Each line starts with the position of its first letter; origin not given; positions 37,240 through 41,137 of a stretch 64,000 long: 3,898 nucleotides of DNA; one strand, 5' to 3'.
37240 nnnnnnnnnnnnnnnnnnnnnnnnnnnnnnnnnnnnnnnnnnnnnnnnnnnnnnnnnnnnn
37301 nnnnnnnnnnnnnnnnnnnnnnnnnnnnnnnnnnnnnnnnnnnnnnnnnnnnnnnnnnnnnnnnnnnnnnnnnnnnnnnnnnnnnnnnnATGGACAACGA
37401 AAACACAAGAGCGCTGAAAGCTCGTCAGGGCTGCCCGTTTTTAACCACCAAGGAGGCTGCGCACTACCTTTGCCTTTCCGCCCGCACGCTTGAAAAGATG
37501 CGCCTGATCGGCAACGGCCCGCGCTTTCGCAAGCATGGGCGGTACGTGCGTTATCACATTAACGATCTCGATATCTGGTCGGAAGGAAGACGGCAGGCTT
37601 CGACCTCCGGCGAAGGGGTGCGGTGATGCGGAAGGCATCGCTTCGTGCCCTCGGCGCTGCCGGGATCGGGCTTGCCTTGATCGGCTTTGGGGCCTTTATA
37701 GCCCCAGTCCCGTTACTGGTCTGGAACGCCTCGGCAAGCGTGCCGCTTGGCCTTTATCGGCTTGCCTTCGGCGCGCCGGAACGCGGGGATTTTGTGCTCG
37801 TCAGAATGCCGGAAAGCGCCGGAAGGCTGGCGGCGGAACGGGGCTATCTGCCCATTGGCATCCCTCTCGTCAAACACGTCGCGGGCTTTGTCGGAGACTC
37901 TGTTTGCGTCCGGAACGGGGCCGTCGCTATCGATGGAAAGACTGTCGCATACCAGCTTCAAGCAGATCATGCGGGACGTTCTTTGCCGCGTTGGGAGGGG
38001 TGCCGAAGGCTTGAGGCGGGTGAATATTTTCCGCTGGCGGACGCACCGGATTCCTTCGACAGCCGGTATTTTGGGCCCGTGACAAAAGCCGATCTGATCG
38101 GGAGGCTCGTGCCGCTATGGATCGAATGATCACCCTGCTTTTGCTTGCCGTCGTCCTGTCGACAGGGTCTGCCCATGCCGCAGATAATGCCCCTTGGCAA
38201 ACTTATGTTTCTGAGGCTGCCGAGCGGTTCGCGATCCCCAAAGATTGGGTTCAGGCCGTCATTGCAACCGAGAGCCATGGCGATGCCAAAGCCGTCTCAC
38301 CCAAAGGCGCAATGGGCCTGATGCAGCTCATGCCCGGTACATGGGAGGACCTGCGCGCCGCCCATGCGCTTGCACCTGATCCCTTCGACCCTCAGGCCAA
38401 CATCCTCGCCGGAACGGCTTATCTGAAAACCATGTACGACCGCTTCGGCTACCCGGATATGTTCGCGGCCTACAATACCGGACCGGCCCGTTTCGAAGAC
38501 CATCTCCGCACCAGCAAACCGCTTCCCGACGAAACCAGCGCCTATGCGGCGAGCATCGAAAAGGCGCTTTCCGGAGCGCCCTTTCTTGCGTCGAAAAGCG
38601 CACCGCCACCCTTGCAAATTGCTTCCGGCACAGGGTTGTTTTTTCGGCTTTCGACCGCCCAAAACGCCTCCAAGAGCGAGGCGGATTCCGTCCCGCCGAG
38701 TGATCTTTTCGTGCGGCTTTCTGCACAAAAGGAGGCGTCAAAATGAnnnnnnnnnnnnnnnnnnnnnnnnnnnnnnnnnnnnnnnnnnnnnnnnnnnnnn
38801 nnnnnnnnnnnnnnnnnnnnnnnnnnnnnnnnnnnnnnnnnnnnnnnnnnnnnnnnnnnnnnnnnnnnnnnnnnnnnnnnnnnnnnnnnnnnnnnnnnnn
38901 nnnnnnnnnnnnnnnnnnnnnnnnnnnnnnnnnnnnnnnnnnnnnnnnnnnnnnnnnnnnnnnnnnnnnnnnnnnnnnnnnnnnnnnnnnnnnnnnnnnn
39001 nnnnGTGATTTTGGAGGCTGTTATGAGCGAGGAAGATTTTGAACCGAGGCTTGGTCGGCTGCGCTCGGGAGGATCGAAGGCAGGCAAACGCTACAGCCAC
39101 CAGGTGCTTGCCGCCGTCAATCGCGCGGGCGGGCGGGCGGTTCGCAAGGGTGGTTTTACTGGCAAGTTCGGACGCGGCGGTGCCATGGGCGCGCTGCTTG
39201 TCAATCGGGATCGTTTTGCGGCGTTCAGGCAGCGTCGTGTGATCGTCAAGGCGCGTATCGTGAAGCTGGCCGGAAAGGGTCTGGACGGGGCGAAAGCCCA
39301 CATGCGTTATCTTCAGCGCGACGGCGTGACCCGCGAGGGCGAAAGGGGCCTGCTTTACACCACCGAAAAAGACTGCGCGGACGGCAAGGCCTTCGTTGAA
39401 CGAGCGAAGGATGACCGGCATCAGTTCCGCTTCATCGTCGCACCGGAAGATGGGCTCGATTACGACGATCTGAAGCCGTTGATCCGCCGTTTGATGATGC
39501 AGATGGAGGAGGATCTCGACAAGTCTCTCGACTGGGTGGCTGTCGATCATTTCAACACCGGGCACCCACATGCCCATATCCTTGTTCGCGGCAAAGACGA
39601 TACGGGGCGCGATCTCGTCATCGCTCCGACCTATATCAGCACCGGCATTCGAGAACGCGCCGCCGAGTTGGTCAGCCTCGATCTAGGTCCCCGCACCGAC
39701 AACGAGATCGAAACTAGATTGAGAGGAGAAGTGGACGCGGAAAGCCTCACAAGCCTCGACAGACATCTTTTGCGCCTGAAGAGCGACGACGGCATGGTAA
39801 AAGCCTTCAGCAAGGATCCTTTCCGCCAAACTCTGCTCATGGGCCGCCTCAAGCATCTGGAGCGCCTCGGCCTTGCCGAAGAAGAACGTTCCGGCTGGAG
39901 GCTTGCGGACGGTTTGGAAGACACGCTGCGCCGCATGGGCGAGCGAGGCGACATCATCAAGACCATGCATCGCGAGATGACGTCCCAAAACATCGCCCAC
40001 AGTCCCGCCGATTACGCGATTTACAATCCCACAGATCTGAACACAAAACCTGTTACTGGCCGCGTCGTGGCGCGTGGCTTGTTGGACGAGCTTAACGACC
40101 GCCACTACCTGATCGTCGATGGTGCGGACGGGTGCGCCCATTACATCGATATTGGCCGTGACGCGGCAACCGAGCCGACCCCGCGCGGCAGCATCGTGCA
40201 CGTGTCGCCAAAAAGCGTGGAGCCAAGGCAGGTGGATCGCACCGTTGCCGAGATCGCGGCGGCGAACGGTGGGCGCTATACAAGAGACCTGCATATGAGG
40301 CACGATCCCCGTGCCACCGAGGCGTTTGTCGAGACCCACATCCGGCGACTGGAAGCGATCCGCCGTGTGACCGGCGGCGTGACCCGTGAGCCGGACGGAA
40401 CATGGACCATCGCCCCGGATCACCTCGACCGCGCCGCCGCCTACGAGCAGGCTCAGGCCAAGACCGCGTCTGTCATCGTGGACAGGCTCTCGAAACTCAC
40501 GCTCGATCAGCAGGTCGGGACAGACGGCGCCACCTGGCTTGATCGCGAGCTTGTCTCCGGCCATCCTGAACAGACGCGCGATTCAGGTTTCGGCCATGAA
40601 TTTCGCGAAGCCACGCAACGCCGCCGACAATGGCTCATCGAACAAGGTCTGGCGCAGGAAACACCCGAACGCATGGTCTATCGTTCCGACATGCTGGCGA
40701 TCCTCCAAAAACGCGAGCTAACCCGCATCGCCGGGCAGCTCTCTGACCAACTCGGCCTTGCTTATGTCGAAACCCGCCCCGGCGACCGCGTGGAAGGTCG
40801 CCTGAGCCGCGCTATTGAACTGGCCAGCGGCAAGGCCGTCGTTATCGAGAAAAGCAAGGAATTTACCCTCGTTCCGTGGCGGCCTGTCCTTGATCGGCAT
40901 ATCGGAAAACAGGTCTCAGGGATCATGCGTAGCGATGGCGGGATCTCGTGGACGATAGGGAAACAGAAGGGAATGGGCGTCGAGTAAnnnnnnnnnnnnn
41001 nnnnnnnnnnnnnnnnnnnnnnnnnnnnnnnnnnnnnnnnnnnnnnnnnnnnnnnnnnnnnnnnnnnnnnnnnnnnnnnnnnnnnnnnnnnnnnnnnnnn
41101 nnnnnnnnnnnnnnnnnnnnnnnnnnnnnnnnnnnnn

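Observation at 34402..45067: Two paralogous AT-rich gene modules inserted at different points of the ICE backbone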

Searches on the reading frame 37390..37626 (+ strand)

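Call 115: search_protein_families(library=pfam, proteins=[window:37390-37626:+], max_evalue=0.00001)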
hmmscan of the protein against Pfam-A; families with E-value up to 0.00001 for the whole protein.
window:37390-37626:+ (78 aa): 1 family
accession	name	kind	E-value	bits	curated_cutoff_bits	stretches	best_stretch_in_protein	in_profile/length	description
PF12728.13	HTH_17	-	1.4e-07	32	27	1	17-67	1-50/51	Helix-turn-helix domain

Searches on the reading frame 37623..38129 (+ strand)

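Call 115: search_protein_families(library=pfam, proteins=[window:37623-38129:+], max_evalue=0.00001)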
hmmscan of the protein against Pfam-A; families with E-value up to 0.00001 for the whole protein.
window:37623-38129:+ (168 aa): 1 family
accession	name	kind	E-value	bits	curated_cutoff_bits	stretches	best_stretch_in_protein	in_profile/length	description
PF10502.14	Peptidase_S26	-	7.1e-28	98.1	22.9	1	15-166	12-168/168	Signal peptidase, peptidase S26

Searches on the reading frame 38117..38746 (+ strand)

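Call 115: search_protein_families(library=pfam, proteins=[window:38117-38746:+], max_evalue=0.00001)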
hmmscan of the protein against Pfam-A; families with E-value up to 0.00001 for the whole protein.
window:38117-38746:+ (209 aa): 1 family
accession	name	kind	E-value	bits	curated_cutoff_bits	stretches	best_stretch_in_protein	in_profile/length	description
PF01464.25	SLT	-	2.5e-24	85.6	21.3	1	30-134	2-109/117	Transglycosylase SLT domain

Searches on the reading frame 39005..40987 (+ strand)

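Call 115: search_protein_families(library=pfam, proteins=[window:39005-40987:+], max_evalue=0.00001)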
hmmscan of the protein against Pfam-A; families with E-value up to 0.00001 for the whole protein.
window:39005-40987:+ (660 aa): 1 family
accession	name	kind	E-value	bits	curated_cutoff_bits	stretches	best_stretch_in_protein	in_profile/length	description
PF11843.13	DUF3363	-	2.2e-144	481.6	28.4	1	279-658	2-375/375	Protein of unknown function (DUF3363)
